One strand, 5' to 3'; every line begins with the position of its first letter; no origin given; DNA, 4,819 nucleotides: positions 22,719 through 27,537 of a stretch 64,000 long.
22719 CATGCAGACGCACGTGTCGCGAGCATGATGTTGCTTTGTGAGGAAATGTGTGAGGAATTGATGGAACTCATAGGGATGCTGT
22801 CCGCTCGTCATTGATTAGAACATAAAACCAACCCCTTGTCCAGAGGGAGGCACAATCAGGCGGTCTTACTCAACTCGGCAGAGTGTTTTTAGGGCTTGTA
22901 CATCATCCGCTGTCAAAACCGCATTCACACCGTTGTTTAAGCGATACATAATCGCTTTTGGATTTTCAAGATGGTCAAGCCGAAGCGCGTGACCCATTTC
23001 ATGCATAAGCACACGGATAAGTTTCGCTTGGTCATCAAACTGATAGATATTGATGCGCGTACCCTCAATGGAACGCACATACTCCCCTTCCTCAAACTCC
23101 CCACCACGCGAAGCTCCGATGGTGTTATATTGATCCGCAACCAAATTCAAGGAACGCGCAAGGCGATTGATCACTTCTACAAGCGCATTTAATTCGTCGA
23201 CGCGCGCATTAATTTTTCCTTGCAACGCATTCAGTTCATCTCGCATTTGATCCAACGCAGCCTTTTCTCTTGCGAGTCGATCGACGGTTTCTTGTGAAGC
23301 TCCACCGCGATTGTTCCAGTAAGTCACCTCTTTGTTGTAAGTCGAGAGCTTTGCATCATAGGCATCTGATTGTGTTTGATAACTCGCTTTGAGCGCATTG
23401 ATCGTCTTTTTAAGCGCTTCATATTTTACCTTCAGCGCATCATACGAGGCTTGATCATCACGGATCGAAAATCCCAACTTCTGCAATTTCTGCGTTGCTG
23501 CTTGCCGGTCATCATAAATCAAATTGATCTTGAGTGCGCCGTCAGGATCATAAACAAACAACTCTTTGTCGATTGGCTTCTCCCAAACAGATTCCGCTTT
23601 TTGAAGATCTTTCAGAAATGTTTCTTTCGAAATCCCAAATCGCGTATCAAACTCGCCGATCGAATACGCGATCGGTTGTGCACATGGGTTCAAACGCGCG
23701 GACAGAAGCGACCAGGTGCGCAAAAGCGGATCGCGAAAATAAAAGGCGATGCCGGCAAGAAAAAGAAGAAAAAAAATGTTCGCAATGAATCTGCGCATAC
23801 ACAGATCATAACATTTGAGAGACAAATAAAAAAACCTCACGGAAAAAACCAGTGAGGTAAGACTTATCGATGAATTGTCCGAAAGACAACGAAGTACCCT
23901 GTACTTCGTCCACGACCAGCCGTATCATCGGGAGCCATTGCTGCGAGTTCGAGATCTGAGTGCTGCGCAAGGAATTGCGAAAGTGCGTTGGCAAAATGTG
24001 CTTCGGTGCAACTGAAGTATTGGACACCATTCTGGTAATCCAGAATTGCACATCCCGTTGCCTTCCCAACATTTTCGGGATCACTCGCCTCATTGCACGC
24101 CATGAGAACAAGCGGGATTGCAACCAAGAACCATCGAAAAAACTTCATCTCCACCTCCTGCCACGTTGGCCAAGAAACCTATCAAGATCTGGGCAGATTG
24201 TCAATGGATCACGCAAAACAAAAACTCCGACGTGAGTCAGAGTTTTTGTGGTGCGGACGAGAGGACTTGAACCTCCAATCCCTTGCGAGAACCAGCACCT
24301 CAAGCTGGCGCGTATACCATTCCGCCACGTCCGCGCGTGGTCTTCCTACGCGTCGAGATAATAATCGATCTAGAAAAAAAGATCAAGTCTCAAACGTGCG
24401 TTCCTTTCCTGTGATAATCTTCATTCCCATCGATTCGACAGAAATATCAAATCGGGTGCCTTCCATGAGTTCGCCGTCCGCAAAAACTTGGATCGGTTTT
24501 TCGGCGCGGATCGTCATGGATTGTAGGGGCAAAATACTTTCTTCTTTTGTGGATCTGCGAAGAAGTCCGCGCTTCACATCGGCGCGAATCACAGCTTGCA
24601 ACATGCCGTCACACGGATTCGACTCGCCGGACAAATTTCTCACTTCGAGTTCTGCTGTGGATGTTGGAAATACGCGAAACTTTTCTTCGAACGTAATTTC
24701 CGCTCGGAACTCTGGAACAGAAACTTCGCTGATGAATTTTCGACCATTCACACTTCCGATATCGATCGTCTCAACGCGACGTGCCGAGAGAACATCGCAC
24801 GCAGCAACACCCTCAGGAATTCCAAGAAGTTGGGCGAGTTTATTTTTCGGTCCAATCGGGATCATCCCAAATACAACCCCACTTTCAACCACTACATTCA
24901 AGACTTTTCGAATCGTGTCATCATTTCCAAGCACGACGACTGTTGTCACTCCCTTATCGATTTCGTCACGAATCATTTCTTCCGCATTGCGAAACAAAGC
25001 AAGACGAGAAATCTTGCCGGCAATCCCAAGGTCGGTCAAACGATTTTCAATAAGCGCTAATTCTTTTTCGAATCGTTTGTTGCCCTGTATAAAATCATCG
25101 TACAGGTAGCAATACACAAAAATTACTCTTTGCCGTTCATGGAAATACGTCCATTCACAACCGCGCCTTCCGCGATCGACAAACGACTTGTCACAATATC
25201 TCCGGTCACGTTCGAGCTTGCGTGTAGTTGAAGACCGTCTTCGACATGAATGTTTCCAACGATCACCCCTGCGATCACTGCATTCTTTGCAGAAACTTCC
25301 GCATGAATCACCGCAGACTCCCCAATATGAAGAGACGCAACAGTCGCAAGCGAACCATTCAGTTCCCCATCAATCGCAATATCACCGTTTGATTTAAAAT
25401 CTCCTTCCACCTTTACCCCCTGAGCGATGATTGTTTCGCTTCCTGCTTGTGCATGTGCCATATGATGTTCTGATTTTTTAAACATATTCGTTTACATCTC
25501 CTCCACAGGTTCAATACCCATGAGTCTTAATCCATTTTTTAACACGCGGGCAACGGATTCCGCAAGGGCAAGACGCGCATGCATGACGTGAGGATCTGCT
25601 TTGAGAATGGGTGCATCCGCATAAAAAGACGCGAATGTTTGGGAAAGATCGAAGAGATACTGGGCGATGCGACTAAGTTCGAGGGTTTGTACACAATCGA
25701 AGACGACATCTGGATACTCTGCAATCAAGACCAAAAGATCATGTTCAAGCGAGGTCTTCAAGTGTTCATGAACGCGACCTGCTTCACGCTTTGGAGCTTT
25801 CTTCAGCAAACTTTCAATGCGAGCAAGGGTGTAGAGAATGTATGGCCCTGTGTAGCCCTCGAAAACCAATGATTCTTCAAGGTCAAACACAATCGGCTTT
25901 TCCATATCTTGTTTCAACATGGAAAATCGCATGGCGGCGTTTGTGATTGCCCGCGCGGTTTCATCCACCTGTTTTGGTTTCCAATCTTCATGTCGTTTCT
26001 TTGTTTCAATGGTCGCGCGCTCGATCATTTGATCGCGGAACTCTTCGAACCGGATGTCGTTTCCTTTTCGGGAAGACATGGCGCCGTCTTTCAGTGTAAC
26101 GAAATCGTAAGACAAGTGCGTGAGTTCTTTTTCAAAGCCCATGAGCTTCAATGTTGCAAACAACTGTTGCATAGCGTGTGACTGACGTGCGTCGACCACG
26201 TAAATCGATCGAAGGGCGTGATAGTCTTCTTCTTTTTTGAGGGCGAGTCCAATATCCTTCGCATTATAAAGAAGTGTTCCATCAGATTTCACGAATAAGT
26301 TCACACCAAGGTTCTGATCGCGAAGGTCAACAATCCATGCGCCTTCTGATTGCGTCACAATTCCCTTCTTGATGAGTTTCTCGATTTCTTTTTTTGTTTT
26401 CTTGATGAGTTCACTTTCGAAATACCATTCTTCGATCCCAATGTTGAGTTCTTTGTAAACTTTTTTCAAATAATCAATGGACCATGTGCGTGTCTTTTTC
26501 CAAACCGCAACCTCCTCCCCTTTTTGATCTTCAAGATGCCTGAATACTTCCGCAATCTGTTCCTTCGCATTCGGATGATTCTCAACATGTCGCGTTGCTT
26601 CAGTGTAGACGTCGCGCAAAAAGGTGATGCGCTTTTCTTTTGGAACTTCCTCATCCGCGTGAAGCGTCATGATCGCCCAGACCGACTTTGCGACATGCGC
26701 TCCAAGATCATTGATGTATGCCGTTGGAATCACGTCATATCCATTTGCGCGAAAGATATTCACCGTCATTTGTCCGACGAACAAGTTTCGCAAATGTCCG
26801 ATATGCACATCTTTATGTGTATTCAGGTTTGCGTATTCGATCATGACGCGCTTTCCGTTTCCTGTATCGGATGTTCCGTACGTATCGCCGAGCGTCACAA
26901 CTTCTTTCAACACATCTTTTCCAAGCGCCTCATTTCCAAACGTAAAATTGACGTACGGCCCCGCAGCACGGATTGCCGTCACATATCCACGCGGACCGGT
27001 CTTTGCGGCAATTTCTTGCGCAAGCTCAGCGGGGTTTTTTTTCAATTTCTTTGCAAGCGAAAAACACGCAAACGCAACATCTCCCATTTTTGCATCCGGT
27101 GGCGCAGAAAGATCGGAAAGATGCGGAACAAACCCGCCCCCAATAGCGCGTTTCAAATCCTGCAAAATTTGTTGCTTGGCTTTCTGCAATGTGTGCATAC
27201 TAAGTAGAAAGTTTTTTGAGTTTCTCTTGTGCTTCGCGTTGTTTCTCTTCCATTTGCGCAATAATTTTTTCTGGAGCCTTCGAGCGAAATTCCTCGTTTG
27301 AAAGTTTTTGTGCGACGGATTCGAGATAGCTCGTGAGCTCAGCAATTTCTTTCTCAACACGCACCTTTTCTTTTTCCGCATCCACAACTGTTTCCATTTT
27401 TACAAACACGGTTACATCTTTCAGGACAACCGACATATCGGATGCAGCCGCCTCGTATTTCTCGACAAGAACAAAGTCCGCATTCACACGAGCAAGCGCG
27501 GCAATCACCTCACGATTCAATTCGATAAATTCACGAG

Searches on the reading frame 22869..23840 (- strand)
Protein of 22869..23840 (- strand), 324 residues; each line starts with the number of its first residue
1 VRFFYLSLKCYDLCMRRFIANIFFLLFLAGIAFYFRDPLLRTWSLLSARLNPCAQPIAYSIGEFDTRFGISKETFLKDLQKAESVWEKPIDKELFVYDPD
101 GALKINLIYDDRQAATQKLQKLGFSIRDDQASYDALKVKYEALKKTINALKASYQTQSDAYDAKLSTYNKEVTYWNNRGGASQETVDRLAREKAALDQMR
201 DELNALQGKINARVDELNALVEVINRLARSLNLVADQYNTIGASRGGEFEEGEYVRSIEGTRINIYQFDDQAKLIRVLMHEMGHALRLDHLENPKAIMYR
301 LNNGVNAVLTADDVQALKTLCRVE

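Call 82: search_protein_families(library=pfam, proteins=[window:22869-23840:-], max_evalue=0.00001)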
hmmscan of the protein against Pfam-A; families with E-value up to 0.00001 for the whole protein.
window:22869-23840:- (324 aa): 1 family
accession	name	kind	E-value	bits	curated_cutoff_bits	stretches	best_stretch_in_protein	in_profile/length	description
PF00413.30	Peptidase_M10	-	6e-09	36.4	24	1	269-320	103-157/159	Matrixin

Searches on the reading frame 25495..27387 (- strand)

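Call 41: search_protein_families(library=pfam, proteins=[window:25495-27387:-], max_evalue=0.001)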
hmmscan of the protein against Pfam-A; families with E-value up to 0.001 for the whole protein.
window:25495-27387:- (631 aa): 3 families
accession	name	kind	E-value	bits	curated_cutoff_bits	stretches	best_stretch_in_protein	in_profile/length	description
PF00750.26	tRNA-synt_1d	-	1.5e-47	162.8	23.3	1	172-495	13-341/349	tRNA synthetases class I (R), catalytic domain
PF05746.21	DALR_1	-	5.4e-31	107.5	22.3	1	517-631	1-117/117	DALR anticodon binding domain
PF03485.21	Arg_tRNA_synt_N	-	1.5e-15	58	21.5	1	70-150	3-85/85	Arginyl tRNA synthetase N terminal domain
